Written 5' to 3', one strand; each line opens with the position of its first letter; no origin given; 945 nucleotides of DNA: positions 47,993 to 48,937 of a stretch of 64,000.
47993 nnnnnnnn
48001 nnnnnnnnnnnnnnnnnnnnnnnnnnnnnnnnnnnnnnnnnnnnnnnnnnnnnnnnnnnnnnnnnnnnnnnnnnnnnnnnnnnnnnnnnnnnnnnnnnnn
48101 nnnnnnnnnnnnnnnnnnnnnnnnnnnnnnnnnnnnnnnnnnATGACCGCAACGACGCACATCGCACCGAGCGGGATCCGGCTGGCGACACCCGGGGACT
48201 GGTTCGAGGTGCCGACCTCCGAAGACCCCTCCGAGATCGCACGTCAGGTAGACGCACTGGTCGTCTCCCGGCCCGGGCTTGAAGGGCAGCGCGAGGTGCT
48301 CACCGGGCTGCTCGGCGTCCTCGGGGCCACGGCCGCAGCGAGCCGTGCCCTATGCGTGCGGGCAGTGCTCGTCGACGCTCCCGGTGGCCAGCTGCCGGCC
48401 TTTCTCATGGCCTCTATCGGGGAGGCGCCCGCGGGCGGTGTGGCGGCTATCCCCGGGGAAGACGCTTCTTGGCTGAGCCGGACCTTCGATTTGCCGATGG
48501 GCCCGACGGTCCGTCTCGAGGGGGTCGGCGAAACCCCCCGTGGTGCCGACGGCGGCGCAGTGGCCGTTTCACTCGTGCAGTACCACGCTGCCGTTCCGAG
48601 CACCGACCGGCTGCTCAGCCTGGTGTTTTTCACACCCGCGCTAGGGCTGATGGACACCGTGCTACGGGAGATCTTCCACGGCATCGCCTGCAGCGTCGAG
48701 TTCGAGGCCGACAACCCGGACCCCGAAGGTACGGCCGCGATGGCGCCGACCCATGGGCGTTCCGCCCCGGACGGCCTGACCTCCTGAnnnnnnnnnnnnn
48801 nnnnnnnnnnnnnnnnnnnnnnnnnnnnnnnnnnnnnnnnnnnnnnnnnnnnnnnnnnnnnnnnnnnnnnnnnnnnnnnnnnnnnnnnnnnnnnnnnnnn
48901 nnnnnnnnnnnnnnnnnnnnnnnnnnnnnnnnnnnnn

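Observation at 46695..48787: Candidate polymorphic toxin/effector with WXG-like N-terminal targeting domain plus overlapping candidate immunity gene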

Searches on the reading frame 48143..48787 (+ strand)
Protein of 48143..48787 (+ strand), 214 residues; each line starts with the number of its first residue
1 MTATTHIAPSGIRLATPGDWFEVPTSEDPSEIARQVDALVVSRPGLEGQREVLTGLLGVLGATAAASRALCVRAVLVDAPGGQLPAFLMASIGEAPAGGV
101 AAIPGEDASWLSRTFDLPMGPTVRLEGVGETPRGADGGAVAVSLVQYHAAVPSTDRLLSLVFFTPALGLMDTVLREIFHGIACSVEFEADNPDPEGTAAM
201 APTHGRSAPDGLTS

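Call 7: search_protein_families(library=pfam, proteins=[window:48143-48787:+], max_evalue=0.1)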
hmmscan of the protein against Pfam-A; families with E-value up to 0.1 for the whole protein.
window:48143-48787:+ (214 aa): 0 families

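Call 8: search_protein_families(library=ncbifam, proteins=[window:48143-48787:+], max_evalue=0.1)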
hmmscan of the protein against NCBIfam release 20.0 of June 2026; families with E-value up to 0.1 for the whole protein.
window:48143-48787:+ (214 aa): 0 families

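Call 12: find_homologous_proteins(query=window:48143-48787:+)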
Query window:48143-48787:+ (214 aa): 2 proteins with E <= 0.001 among 2033 candidates.
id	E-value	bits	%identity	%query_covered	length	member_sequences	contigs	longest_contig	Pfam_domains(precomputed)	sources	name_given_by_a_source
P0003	7.3e-133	459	100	100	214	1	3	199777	-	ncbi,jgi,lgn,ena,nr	ncbi:MAG TPA: hypothetical protein VNG13_11310 [Mycobacteriales bacterium]|nr:hypothetical protein [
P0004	7.0e-112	390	92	88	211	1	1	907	-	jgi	-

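Call 41: find_homologous_proteins(query=A4, max_evalue=0.01)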
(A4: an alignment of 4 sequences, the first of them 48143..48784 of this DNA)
Query A4 (4 sequences) (214 aa, profile of the alignment): 12 proteins with E <= 0.01 among 8000 candidates.
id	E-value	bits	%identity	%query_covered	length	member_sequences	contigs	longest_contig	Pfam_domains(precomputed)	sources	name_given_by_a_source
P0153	3.4e-100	351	23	83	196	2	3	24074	-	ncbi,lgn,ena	-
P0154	8.9e-100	350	26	83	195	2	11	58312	-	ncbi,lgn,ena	-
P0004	1.3e-87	310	92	88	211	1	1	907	-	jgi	-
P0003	2.0e-87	310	100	100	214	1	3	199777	-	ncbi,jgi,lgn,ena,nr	ncbi:MAG TPA: hypothetical protein VNG13_11310 [Mycobacteriales bacterium]|nr:hypothetical protein [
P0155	1.3e-73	265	26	83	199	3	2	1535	-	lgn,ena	-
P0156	1.6e-66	242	31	86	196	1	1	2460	-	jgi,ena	jgi:hypothetical protein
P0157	1.6e-64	235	32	83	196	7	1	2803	-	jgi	jgi:hypothetical protein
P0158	2.2e-61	225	28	79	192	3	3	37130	-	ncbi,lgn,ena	-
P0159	3.6e-56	208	31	87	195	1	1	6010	-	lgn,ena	-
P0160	1.4e-42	164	31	60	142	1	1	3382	-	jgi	jgi:hypothetical protein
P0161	7.6e-34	135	26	84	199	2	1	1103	-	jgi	jgi:hypothetical protein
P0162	1.9e-30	124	35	38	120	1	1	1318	-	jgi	jgi:hypothetical protein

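Call 43: find_encoding_contigs(protein=P0158, flank=10000, max_places=3)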
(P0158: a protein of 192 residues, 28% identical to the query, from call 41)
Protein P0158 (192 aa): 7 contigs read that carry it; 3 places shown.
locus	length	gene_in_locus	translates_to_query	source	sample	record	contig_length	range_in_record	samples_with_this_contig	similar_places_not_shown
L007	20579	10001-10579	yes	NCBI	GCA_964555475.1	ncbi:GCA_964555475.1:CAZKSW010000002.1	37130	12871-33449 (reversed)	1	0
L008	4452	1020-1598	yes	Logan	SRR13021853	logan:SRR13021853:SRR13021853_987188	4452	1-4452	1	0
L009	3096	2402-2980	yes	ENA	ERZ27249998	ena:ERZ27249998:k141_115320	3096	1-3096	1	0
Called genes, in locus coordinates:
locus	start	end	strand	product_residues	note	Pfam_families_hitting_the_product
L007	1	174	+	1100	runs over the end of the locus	PF00580:UvrD-helicase, PF13245:AAA_19, PF14890:Intein_splicing (weak), PF13361:UvrD_C, PF13538:UvrD_C_2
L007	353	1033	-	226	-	PF01596:Methyltransf_3, PF13578:Methyltransf_24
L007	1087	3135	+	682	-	PF22745:Nlig-Ia, PF01653:DNA_ligase_aden, PF03120:OB_DNA_ligase, PF03119:DNA_ligase_ZBD, PF12826:HHH_2, PF14520:HHH_5 (weak), PF00633:HHH (faint), PF00533:BRCT (weak)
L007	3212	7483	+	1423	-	PF16697:Yop-YscD_cpl, PF00498:FHA, PF00437:T2SSE (faint), PF01580:FtsK_SpoIIIE, PF13555:AAA_29 (faint), PF05729:NACHT (faint), PF13191:AAA_16 (weak), PF01580:FtsK_SpoIIIE, +4 more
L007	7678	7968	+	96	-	PF06013:WXG100, PF10824:T7SS_ESX_EspC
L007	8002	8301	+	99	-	-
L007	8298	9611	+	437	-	PF21725:T7SS_signal, PF25547:WXG100_2 (weak), PF06013:WXG100 (weak)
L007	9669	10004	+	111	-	-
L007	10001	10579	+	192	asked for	-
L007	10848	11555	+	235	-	PF00481:PP2C (faint), PF13672:PP2C_2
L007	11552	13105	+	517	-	PF00498:FHA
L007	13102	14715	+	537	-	PF00069:Pkinase, PF07714:PK_Tyr_Ser-Thr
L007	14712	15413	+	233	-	-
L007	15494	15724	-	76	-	-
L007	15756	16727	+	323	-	PF20030:bpMoxR, PF00004:AAA (weak), PF07724:AAA_2 (faint), PF07726:AAA_3, PF07728:AAA_5, PF17863:AAA_lid_2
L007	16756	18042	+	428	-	PF01882:DUF58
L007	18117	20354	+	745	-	PF11992:TgpA_N, PF01841:Transglut_core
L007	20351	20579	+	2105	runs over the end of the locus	PF25059:FN3_DSCAM-DSCAML_C (faint), PF17892:Cadherin_5 (faint), PF17963:Big_9, PF00041:fn3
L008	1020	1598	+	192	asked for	-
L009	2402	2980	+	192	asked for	-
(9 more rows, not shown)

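Call 60: predict_structure(alignment_id=A5)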
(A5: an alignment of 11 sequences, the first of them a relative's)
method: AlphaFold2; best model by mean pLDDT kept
length: 214 residues; sequences in the alignment: 11
mean_pLDDT: 78.9   pTM: 0.76
mean pLDDT of the five models: 78.9, 78.2, 68.5, 68.1, 65.5
residues with pLDDT >= 90: 63; 70-90: 96; 50-70: 29; < 50: 26
segments of 3 or more residues with pLDDT < 50: 1-5, 193-197, 199-208, 210-214
pLDDT, mean of each block of 10 residues (from residue 1): 52 89 89 92 87 87 86 88 89 75 60 89 89 71 90 88 81 84 87 48 48 44
secondary structure, 60 per line:
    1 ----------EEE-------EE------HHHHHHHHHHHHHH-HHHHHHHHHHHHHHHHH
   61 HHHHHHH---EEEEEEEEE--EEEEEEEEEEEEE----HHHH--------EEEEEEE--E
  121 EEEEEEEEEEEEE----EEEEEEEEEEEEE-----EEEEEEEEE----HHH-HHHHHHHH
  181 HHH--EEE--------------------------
elements in order: E11-13 H29-42 H44-67 E71-79 E82-94 H99-102 E111-117 E120-133 E138-150 E156-164 H173-183 E186-188

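Call 63: search_protein_families(library=pfam, alignment_id=A5, max_evalue=1)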
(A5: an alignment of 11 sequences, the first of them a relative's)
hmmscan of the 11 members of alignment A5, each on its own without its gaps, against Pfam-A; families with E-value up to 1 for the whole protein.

A. member 1, P0003 (214 aa): 0 families

B. families by the number of members that match (of 11 scanned): 3 families
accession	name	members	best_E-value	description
PF21257.3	PHD_ash2p_like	3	0.024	ASH2, PHD zinc finger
PF09879.14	DUF2106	1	0.028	Predicted membrane protein (DUF2106)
PF00586.29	AIRS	1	0.19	AIR synthase related protein, N-terminal domain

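Call 68: search_solved_structures(query=A5, max_evalue=10)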
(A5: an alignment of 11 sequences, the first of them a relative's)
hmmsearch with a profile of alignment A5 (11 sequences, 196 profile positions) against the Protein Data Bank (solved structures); distinct sequences matched with E-value up to 10: 4.
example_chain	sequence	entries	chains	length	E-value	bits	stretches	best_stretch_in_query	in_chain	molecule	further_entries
13hr_I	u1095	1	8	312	0.15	14.7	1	26-74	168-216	Mce/MlaD domain-containing protein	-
1xl3_A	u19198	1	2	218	0.26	13.9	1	29-62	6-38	Secretion control protein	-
1xkp_A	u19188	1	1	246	0.27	13.9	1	29-62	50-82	putative membrane-bound Yop targeting protein YopN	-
8arc_A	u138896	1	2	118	1.1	11.8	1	19-62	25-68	Type III secretion protein SctY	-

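Call 73: search_protein_families(library=pfam, proteins=[L007:11552-13105:+, L007:14712-15413:+], max_evalue=0.01)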
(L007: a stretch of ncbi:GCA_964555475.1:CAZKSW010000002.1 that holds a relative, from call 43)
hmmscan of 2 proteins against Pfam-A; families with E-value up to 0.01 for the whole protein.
L007:11552-13105:+ (517 aa): 2 families
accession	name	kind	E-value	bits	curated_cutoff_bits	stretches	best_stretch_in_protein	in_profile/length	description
PF00498.31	FHA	-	6.7e-09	36.5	20.7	1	445-505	11-66/67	FHA domain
PF16697.10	Yop-YscD_cpl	-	0.00038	21.1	33.2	1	449-496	33-82/94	Inner membrane component of T3SS, cytoplasmic domain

L007:14712-15413:+ (233 aa): 0 families
